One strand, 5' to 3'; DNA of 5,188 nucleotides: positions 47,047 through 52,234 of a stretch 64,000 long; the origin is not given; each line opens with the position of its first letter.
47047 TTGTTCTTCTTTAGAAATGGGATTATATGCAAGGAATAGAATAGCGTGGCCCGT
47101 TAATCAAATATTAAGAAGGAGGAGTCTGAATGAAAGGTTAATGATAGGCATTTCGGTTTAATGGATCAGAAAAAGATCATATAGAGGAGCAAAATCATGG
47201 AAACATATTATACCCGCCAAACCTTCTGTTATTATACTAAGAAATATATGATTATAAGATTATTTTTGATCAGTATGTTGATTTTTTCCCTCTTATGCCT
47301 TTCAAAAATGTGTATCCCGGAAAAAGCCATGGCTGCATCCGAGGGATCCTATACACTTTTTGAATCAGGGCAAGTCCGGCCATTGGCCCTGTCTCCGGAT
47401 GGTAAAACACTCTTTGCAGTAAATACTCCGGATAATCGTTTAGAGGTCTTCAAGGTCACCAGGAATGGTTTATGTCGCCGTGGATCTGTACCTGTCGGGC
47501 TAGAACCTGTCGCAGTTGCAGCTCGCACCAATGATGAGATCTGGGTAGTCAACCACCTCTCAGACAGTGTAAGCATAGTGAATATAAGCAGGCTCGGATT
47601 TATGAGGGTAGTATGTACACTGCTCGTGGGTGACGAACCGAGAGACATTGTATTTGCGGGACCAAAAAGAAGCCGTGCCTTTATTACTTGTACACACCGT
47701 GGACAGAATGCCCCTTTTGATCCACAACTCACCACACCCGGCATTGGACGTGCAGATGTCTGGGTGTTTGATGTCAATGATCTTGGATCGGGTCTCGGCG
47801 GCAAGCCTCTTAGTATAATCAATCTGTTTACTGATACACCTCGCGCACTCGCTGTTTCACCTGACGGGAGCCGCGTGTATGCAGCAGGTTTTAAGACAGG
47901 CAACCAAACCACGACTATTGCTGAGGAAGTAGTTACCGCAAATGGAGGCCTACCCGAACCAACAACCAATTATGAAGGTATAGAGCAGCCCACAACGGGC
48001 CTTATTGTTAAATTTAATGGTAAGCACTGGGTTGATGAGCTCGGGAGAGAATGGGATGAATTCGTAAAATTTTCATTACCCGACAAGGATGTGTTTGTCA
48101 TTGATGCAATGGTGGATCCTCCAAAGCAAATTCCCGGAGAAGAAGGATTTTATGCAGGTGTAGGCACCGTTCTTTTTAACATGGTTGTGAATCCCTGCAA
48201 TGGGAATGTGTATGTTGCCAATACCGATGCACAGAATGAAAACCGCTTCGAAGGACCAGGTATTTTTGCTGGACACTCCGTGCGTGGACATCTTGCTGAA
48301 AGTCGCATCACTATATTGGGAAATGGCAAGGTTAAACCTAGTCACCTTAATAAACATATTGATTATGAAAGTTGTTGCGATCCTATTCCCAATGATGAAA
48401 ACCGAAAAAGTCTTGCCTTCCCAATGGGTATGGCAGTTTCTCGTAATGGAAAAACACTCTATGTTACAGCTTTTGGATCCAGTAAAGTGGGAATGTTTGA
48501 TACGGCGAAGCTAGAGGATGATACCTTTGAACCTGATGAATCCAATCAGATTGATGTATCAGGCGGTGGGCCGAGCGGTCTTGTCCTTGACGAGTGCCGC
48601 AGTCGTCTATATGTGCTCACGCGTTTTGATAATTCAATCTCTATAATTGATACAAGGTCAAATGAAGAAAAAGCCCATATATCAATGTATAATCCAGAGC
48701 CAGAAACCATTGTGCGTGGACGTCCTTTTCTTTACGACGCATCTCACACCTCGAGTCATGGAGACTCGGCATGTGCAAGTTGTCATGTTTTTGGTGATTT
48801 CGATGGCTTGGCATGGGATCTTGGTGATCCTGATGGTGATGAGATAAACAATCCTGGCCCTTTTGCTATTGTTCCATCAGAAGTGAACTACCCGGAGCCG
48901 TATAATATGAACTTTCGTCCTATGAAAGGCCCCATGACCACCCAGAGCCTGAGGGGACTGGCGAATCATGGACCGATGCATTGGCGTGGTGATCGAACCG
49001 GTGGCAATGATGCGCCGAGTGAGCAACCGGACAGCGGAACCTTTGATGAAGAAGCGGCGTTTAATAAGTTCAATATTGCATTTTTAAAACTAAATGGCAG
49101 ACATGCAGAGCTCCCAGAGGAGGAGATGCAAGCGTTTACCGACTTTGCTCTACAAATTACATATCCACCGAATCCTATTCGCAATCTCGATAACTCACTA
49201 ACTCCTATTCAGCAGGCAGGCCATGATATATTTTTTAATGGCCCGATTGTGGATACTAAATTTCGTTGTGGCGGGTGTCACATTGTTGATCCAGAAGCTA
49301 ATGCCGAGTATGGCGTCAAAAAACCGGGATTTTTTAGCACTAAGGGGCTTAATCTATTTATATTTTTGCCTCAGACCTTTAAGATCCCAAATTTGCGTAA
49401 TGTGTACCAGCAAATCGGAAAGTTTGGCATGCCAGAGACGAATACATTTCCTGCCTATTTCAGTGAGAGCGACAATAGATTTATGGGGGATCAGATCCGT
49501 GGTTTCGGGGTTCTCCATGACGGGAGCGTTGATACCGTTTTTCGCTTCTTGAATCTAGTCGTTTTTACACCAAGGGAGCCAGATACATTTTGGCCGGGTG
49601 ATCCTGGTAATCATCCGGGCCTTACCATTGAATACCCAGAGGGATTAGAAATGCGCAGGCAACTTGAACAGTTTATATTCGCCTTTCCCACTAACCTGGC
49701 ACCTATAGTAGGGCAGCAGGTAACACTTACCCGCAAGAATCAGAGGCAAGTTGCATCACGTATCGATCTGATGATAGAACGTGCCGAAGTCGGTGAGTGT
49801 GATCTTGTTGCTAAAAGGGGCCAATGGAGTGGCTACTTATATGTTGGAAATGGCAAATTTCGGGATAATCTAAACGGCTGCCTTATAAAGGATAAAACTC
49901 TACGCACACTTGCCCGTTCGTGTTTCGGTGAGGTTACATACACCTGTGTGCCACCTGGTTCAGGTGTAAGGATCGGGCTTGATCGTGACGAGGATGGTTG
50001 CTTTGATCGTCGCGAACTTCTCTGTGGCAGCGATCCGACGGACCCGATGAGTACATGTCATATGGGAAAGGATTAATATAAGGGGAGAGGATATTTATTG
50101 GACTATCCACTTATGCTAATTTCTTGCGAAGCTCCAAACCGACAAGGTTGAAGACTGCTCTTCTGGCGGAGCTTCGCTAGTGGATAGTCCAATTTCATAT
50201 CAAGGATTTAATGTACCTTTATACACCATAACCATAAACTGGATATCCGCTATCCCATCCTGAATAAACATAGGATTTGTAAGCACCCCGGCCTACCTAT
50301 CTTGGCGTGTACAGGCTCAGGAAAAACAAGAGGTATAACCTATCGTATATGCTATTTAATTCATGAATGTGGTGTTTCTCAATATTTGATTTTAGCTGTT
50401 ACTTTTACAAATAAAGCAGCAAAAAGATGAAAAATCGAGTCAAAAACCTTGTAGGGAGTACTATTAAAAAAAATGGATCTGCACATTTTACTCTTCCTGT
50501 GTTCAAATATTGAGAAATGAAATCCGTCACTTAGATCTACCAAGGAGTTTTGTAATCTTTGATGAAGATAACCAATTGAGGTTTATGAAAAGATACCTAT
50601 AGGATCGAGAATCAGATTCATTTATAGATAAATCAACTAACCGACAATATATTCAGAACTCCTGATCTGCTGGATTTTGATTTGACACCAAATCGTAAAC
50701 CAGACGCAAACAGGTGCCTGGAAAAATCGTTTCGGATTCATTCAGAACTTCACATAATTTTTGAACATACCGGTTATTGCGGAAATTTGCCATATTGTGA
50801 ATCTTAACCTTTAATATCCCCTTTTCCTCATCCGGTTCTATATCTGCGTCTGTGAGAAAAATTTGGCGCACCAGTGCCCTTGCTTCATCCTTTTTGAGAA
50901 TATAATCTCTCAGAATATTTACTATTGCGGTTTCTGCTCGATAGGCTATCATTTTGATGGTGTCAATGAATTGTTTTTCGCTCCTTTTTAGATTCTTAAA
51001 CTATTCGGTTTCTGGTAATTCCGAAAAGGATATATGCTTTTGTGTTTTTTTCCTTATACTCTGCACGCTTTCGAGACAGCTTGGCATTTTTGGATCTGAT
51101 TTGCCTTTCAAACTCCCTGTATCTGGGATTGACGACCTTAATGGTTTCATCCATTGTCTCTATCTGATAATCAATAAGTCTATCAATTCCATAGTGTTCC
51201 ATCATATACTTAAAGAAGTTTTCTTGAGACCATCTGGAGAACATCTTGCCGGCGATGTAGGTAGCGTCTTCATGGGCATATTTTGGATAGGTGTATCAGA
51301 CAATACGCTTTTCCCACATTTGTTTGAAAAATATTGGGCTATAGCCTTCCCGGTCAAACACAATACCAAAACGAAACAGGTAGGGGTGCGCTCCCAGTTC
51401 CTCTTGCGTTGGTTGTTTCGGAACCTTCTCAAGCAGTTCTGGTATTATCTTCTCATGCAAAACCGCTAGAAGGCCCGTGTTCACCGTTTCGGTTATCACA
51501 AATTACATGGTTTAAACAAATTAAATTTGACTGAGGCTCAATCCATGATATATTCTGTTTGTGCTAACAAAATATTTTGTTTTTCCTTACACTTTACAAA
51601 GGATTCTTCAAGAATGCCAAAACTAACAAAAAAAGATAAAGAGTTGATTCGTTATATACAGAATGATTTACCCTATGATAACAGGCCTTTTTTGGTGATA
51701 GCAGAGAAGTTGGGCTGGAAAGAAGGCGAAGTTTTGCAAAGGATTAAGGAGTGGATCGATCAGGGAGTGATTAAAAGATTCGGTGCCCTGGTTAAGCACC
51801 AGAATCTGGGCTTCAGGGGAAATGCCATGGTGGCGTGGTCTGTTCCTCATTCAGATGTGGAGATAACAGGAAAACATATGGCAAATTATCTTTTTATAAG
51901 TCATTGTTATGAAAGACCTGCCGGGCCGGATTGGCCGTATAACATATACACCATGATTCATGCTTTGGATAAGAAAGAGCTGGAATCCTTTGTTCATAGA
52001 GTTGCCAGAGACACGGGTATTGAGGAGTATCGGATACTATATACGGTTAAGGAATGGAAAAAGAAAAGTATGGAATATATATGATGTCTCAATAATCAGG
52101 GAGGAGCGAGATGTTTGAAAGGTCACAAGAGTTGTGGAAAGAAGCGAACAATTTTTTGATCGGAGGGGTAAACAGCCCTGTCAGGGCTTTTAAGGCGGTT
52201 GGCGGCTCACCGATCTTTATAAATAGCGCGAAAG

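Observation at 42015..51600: Cytochrome island of about 8.2 kb bracketed by two diverged copies of the ruvX-ahb junction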

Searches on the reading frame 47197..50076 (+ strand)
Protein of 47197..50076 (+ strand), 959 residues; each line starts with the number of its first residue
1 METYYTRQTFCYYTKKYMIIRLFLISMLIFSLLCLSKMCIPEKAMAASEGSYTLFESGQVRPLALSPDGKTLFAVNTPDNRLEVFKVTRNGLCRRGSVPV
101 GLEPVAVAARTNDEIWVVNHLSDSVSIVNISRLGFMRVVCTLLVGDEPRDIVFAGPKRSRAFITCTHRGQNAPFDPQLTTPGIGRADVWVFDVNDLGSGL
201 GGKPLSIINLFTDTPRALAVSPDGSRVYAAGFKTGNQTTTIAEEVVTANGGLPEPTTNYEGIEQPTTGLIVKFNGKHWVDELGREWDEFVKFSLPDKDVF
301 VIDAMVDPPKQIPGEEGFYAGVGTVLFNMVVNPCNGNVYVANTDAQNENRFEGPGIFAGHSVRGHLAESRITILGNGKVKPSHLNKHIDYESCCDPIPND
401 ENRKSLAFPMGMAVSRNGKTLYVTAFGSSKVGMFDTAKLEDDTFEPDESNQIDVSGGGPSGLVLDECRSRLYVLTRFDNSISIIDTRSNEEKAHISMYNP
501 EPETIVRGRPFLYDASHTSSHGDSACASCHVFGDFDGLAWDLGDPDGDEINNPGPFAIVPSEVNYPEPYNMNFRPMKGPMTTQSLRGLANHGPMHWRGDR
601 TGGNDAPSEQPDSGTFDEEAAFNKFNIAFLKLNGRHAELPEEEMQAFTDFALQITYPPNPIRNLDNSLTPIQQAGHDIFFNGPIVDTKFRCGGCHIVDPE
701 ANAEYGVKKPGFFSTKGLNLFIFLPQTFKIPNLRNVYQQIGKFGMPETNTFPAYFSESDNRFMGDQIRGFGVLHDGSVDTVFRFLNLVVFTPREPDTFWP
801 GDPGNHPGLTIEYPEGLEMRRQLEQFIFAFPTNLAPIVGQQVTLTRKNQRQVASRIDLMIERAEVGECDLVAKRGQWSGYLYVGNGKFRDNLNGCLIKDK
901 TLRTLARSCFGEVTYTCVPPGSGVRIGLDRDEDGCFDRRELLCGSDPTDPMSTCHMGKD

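Call 4: search_protein_families(library=pfam, proteins=[window:47197-50076:+])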
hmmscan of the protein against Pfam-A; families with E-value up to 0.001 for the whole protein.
window:47197-50076:+ (959 aa): 2 families
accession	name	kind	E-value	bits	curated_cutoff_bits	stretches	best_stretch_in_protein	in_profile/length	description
PF10282.15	Lactonase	-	8.7e-07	28.9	21.7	0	55-229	34-207/344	Lactonase, 7-bladed beta-propeller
PF08450.18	SGL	-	0.00019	21.5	26.3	0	63-166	139-245/246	SMP-30/Gluconolactonase/LRE-like region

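Call 20: find_related_loci(query=window:47197-50076:+, collection=genome_contigs, flank=10000)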
Query window:47197-50076:+ (959 aa) in genome_contigs; peptide patterns used: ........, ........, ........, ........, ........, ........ (x = any residue, [..] = any of these).
25 stretches matched a pattern; 1 encode a relative of the query (tblastn E <= 1e-3); 1 distinct loci.
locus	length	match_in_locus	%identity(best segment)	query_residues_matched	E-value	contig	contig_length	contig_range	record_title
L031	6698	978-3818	84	13-959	0e+0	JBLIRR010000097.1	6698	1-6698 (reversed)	MAG: bacterium isolate MF1_201910_bin_226 MF1_201910_bin_226_scaffold_97, whole genome shotgun sequence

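Call 27: search_protein_families(library=pfam, proteins=[L031:2-268:+, L031:3990-4409:-, L031:4793-5740:-, L031:5780-6190:-, L031:6198-6698:-], max_evalue=0.001)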
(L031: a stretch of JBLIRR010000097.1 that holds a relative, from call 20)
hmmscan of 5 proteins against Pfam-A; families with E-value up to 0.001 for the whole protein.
L031:2-268:+ (88 aa): 0 families

L031:3990-4409:- (139 aa): 1 family
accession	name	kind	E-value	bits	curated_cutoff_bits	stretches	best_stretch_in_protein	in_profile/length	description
PF00589.27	Phage_integrase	-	2.6e-08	34.3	27.1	1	1-116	36-138/172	Phage integrase family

L031:4793-5740:- (315 aa): 1 family
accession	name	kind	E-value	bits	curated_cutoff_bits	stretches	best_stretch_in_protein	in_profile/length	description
PF25174.1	Beta-prop_THOC3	-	6.7e-06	25.7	305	1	192-310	67-177/272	THOC3 beta-propeller domain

L031:5780-6190:- (136 aa): 0 families

L031:6198-6698:- (166 aa): 0 families

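Call 28: find_homologous_proteins(query=window:47197-50076:+)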
Query window:47197-50076:+ (959 aa): 7998 proteins with E <= 0.001 among 8000 candidates; the best 120 are listed.
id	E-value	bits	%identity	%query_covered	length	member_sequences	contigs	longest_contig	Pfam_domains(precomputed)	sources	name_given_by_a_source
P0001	0.0e+0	2211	100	97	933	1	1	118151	PF10282.16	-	-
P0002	0.0e+0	1903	84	99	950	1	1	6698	PF10282.16,PF08450.19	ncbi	ncbi:MAG: YncE family protein [bacterium]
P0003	0.0e+0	1466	71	95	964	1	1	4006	PF10282.16,PF08450.19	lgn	-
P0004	0.0e+0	1399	66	98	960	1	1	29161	PF10282.16,PF23749.2,PF08450.19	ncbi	ncbi:MAG: beta-propeller fold lactonase family protein [Gammaproteobacteria bacterium]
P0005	0.0e+0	1392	64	99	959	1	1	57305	PF10282.16,PF08450.19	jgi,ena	-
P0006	0.0e+0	1368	66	96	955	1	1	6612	PF10282.16,PF08450.19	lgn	-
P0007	0.0e+0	1355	66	95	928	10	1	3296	PF10282.16,PF08450.19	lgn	-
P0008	0.0e+0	1336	63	97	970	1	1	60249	PF10282.16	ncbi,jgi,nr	ncbi:MAG: beta-propeller fold lactonase family protein [Gammaproteobacteria bacterium]|nr:beta-prope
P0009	0.0e+0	1330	63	97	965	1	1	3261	PF10282.16,PF08450.19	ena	-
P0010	0.0e+0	1328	63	97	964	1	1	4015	PF10282.16,PF08450.19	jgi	-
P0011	0.0e+0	1324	63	97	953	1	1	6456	PF10282.16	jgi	jgi:DNA-binding beta-propeller fold protein YncE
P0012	0.0e+0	1323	63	97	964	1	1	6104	PF10282.16,PF08450.19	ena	-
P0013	0.0e+0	1322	65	94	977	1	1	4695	PF10282.16,PF08450.19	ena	-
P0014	0.0e+0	1320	63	96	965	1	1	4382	PF10282.16,PF03150.20,PF08450.19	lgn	-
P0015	0.0e+0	1319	63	97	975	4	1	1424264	PF10282.16,PF08450.19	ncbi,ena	-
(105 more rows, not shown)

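Call 29: find_encoding_contigs(protein=P0005, flank=8000, max_places=2)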
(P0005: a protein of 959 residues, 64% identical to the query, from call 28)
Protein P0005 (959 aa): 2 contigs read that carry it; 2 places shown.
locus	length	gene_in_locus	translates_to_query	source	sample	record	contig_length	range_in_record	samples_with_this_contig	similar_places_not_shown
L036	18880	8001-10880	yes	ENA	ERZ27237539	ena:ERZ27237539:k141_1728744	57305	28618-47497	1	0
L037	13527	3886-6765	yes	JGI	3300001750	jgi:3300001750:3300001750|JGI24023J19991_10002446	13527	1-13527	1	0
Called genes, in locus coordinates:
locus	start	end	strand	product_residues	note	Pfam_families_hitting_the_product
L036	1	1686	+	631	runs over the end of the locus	-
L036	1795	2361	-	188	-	PF13505:OMP_b-brl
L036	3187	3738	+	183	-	PF03734:YkuD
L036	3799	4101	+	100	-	PF11839:Alanine_zipper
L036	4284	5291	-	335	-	PF03734:YkuD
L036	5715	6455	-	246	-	PF00753:Lactamase_B, PF19583:ODP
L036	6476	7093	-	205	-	-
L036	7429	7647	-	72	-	PF00990:GGDEF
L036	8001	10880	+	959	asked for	PF08450:SGL (faint), PF10282:Lactonase (faint)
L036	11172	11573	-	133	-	-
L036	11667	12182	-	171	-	-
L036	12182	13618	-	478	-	-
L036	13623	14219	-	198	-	-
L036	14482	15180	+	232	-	PF13091:PLDc_2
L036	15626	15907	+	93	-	-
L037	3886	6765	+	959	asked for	PF08450:SGL (faint), PF10282:Lactonase (faint)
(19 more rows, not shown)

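Call 30: find_encoding_contigs(protein=P0004, flank=8000, max_places=2)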
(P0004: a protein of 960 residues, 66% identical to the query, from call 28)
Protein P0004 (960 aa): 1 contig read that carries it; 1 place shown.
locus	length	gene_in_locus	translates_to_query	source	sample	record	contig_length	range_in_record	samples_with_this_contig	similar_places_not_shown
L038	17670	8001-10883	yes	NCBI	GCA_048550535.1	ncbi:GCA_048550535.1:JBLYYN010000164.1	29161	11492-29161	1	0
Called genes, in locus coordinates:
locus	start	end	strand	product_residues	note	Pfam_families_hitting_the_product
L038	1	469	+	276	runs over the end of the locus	PF01063:Aminotran_4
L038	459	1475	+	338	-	PF02618:YceG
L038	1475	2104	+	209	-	PF02223:Thymidylate_kin, PF13521:AAA_28 (weak)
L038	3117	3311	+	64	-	-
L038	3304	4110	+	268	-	-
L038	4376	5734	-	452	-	PF07676:PD40 (faint)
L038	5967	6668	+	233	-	-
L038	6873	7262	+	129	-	-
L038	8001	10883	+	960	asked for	PF10282:Lactonase (weak), PF23749:DUF7165 (faint), PF08450:SGL (faint)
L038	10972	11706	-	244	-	-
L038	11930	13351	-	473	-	-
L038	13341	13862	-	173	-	PF13505:OMP_b-brl (weak)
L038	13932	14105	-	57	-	-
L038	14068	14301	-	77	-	PF17278:DUF5343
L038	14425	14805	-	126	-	PF01361:Tautomerase, PF14552:Tautomerase_2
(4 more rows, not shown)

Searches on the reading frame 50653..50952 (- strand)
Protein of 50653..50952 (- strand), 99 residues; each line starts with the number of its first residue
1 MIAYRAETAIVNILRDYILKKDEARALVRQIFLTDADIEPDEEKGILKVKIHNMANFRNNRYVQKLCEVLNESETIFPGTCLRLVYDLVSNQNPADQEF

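Call 8: search_protein_families(library=pfam, proteins=[window:50653-50952:-], max_evalue=0.01)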
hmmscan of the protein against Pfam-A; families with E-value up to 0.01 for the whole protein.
window:50653-50952:- (99 aa): 1 family
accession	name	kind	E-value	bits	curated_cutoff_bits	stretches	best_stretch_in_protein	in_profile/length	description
PF21804.3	Transposase_29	-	1e-42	146.5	27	1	1-90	473-562/562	Transposase protein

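Call 38: search_protein_families(library=ncbifam, proteins=[window:50653-50952:-], max_evalue=0.001)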
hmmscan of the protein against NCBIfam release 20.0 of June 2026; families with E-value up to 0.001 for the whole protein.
window:50653-50952:- (99 aa): 0 families

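Call 45: find_encoding_contigs(protein=window:50653-50952:-, flank=10000, max_places=8)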
Protein window:50653-50952:- (99 aa): no gene with exactly this product is on record in the collection.

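Call 57: search_dna_similar(query=window:50653-50952:-, collection=plasmids, mode=protein, max_rows=8)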
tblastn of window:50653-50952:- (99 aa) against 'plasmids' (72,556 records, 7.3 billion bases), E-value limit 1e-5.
No match.

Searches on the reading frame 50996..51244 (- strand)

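Call 8: search_protein_families(library=pfam, proteins=[window:50996-51244:-], max_evalue=0.01)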
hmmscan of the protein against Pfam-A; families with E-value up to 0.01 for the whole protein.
window:50996-51244:- (82 aa): 1 family
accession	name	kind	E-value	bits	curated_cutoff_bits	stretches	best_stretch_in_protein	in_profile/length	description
PF21804.3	Transposase_29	-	4.3e-27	95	27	1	1-67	335-401/562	Transposase protein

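Call 38: search_protein_families(library=ncbifam, proteins=[window:50996-51244:-], max_evalue=0.001)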
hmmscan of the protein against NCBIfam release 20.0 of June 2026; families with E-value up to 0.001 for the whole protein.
window:50996-51244:- (82 aa): 0 families

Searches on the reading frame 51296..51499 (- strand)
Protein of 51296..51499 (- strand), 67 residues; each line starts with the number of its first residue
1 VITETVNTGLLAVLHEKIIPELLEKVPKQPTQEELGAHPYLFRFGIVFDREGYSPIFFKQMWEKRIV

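Call 8: search_protein_families(library=pfam, proteins=[window:51296-51499:-], max_evalue=0.01)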
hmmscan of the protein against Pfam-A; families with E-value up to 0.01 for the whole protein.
window:51296-51499:- (67 aa): 1 family
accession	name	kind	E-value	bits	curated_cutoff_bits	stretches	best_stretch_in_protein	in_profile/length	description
PF21804.3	Transposase_29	-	4.7e-26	91.6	27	1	2-66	191-255/562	Transposase protein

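Call 38: search_protein_families(library=ncbifam, proteins=[window:51296-51499:-], max_evalue=0.001)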
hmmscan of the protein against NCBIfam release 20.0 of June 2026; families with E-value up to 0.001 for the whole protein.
window:51296-51499:- (67 aa): 0 families

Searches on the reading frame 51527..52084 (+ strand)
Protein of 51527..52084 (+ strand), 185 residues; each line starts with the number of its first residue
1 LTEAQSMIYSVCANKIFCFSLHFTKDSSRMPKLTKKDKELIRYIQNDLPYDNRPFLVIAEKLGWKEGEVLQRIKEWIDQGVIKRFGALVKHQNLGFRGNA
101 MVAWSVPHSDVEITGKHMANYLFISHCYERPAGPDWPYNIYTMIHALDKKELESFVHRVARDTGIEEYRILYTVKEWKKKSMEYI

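Call 4: search_protein_families(library=pfam, proteins=[window:51527-52084:+])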
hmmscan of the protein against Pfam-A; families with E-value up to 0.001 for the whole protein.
window:51527-52084:+ (185 aa): 3 families
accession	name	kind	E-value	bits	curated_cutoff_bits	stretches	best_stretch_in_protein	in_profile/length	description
PF17805.7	AsnC_trans_reg2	-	5.5e-30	103.8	27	1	94-178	2-86/86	AsnC-like ligand binding domain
PF22451.2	NirdL-like_HTH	-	2.6e-18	65.7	27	1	37-82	1-46/47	Siroheme decarboxylase NirDL-like HTH domain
PF13404.12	HTH_AsnC-type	-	8.7e-05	22.7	27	1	33-74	1-39/42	AsnC-type helix-turn-helix domain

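Call 38: search_protein_families(library=ncbifam, proteins=[window:51527-52084:+], max_evalue=0.001)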
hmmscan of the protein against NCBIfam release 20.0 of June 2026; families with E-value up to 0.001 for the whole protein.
window:51527-52084:+ (185 aa): 5 families
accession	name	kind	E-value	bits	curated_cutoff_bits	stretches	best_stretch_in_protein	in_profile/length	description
NF040707.3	Siroheme_Dcarb_AhbB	equivalog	1.6e-52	177.1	125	1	40-184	1-146/146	siroheme decarboxylase subunit beta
NF040708.3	Siroheme_Dcarb_AhbA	equivalog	1.3e-23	83.3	140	1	37-178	1-137/144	siroheme decarboxylase subunit alpha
NF040947.1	trans_reg_LysM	equivalog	1.9e-08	34.2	180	1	35-166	3-125/136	HTH-type transcriptional regulator LysM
NF040820.1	trans_reg_LrpA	equivalog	6.1e-05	22.9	250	1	36-129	5-95/141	HTH-type transcriptional regulator LrpA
NF053758.1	ChrTpTrnRegChrS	equivalog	0.00095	19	250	0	31-157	10-129/158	chromate efflux transcriptional regulator ChrS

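Call 51: find_encoding_contigs(protein=window:51614-52084:+, flank=10000, max_places=8)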
Protein window:51614-52084:+ (156 aa): no gene with exactly this product is on record in the collection.
